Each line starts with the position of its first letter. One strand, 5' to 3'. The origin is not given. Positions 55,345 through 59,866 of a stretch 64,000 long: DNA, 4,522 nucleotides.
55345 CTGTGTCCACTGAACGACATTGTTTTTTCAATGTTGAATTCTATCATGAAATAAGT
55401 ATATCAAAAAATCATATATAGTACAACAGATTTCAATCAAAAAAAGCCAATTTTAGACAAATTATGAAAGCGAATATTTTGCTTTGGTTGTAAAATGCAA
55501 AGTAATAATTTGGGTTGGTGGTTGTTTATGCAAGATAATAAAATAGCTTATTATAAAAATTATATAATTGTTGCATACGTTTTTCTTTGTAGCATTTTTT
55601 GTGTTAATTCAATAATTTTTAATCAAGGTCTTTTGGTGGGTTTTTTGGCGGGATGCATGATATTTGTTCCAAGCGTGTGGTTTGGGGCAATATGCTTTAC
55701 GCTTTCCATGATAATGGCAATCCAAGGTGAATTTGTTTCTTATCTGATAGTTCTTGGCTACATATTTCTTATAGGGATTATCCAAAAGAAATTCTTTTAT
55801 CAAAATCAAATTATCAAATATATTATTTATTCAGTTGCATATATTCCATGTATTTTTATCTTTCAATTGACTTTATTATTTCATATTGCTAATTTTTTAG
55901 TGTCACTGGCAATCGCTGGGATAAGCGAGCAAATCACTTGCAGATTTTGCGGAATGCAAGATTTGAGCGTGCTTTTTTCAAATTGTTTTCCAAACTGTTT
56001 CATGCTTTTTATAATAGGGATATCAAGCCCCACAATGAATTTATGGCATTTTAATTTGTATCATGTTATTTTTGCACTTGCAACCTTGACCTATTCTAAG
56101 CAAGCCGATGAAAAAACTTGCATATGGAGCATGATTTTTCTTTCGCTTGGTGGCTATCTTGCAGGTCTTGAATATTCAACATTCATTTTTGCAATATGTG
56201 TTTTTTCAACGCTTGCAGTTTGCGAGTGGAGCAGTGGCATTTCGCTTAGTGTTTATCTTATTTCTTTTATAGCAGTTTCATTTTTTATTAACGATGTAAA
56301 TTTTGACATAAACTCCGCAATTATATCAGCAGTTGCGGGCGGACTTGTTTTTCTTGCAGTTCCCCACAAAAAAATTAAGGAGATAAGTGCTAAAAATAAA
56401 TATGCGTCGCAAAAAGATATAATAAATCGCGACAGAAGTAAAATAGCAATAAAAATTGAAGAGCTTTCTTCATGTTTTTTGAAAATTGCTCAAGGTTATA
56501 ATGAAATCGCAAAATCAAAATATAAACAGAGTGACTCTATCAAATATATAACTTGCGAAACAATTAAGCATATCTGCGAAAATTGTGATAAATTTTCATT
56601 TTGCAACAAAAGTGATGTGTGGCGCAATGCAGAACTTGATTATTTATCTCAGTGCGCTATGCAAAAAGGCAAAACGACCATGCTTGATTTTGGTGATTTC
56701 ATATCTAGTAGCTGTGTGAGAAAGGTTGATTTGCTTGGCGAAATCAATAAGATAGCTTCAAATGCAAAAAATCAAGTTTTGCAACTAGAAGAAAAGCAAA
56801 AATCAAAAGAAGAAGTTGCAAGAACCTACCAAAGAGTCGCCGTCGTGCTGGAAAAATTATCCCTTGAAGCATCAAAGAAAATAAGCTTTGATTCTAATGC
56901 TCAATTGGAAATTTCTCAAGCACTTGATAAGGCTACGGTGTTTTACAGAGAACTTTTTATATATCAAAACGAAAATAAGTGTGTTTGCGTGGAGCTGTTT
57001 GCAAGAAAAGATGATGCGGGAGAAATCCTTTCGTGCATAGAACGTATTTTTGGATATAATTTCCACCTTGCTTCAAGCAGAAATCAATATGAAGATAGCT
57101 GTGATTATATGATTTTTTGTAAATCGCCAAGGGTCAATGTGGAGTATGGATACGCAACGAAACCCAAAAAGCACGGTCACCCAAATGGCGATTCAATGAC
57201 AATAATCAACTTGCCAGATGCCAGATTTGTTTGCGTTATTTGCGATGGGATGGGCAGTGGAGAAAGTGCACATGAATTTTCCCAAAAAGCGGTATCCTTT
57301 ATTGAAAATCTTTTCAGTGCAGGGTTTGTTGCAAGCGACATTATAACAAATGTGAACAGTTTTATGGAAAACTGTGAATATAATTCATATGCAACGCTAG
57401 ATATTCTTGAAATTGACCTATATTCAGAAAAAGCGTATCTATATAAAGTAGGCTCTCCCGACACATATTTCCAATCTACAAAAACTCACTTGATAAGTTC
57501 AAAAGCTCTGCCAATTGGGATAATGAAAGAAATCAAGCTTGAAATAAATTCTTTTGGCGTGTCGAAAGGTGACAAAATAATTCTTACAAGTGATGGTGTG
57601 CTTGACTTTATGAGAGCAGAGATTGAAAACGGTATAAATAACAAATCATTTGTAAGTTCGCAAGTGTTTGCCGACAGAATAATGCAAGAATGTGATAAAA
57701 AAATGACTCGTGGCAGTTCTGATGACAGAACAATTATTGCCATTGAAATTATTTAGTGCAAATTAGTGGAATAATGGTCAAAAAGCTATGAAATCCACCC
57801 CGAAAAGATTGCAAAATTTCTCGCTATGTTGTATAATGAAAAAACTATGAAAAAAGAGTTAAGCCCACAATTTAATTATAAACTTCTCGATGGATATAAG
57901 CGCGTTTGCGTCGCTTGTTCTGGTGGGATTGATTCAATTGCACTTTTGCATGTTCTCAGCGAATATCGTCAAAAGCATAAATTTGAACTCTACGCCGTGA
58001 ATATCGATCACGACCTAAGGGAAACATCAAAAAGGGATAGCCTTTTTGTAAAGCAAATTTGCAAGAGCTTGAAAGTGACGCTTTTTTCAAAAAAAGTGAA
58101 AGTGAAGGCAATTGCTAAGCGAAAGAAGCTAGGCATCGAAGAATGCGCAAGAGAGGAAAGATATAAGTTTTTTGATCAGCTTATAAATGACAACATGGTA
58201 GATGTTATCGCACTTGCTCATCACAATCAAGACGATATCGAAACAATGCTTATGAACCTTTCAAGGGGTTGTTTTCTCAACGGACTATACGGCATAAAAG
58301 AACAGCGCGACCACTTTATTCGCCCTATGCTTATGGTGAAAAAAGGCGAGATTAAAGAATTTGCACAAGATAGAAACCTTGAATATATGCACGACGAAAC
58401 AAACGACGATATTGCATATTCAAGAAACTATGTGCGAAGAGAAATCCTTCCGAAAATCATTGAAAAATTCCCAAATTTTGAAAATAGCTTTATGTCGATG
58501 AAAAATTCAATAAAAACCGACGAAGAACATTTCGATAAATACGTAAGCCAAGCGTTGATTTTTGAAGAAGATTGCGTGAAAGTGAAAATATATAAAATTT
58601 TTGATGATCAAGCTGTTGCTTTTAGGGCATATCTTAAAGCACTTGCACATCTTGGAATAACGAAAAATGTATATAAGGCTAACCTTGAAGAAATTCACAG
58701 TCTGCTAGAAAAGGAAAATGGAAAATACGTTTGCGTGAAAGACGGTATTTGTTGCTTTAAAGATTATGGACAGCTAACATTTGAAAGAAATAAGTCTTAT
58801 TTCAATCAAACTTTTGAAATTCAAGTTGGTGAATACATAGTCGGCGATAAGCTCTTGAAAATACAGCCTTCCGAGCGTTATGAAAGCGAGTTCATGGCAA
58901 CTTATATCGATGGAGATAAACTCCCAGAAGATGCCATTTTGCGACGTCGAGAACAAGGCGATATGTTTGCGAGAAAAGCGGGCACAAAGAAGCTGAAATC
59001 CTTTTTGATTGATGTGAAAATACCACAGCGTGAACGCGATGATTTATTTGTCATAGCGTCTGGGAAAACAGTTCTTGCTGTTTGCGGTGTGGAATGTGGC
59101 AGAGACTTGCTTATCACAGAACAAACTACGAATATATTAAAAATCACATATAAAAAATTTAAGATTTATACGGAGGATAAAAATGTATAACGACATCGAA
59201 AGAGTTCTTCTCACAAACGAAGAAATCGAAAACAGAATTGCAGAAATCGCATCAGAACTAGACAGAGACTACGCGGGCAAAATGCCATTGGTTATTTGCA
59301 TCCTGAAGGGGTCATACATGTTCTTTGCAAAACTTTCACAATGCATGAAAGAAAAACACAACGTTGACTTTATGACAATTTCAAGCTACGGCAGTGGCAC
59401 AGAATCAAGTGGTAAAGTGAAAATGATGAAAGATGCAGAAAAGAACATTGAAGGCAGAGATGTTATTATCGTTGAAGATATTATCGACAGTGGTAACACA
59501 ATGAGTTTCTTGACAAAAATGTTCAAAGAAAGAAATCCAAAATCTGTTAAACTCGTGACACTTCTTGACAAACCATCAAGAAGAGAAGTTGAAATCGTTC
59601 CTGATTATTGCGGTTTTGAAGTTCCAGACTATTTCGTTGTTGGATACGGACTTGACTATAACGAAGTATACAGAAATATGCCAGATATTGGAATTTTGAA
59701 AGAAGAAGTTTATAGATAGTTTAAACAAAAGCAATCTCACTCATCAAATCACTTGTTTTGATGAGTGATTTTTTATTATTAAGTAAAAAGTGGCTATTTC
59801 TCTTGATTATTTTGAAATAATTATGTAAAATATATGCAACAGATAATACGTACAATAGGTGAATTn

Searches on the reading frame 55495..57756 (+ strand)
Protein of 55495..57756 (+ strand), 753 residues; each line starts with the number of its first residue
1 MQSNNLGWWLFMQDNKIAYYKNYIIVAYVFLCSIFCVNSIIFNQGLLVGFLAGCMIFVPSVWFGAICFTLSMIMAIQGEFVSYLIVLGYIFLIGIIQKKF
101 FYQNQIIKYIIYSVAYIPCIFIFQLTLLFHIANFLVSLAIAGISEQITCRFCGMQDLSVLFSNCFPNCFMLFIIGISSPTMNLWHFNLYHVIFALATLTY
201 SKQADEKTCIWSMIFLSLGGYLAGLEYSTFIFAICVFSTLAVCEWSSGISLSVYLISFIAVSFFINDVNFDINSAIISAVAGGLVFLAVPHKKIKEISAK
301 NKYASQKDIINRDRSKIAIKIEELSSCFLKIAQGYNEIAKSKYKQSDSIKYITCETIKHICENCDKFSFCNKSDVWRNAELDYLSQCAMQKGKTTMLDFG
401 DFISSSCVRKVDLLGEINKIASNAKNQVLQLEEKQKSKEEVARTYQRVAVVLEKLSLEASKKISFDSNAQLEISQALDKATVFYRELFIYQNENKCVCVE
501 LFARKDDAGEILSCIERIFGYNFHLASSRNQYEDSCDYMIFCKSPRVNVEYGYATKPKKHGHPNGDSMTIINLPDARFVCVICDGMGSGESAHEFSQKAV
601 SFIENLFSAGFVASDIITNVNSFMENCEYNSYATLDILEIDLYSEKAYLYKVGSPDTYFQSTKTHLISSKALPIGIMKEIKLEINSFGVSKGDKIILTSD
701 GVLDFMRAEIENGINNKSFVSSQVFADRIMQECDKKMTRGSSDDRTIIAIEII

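Call 3: search_protein_families(library=pfam, proteins=[window:55495-57756:+], max_evalue=1)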
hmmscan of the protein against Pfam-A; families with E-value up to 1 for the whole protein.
window:55495-57756:+ (753 aa): 4 families
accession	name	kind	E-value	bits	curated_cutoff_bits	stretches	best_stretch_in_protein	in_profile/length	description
PF07228.17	SpoIIE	-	2e-24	87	25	1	574-752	1-191/192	Stage II sporulation protein E (SpoIIE)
PF13672.11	PP2C_2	-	1e-05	25.6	24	1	559-615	7-62/209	Protein phosphatase 2C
PF08542.16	Rep_fac_C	-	0.099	13.5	23.6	1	597-639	19-63/88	Replication factor C C-terminal domain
PF11093.13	Mitochondr_Som1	-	0.44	11.1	23.3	1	296-366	12-76/90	Mitochondrial export protein Som1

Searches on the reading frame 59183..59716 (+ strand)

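Call 92: search_protein_families(library=pfam, proteins=[window:59183-59716:+], max_evalue=0.001)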
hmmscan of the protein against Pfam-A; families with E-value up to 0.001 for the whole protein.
window:59183-59716:+ (178 aa): 1 family
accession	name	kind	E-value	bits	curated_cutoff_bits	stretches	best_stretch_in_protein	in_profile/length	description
PF00156.33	Pribosyltran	-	1.7e-32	112.4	26.3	1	10-159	6-157/158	Phosphoribosyl transferase domain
